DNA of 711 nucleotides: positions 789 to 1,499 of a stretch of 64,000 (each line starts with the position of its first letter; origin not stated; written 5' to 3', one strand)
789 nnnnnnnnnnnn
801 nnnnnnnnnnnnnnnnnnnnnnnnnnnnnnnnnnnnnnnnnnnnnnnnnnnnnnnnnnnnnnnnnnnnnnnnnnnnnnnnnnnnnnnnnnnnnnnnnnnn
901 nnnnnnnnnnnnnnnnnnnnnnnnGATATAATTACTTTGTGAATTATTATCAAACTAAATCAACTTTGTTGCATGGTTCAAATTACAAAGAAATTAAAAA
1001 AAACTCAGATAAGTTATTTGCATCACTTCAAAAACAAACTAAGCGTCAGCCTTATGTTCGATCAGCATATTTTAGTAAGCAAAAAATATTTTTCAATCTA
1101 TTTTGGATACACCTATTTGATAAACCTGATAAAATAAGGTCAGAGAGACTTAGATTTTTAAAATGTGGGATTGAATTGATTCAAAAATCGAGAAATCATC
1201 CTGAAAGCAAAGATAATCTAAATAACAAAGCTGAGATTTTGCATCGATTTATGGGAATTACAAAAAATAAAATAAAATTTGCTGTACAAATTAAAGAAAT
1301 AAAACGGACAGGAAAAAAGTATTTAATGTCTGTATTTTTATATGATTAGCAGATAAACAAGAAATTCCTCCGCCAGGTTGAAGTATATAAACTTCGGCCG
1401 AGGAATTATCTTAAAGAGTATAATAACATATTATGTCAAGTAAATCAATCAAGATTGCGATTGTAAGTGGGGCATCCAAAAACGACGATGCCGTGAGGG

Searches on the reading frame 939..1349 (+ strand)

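Call 10: search_protein_families(library=pfam, proteins=[window:939-1349:+], max_evalue=0.001)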
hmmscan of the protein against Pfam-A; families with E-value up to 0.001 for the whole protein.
window:939-1349:+ (136 aa): 0 families

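Call 14: search_protein_families(library=pfam, proteins=[window:939-1349:+], max_evalue=10)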
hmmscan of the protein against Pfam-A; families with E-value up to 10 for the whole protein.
window:939-1349:+ (136 aa): 1 family
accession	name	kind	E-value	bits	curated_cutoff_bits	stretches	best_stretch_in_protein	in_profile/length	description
PF08072.16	BDHCT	-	0.073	13.6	25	1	64-83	13-32/41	BDHCT (NUC031) domain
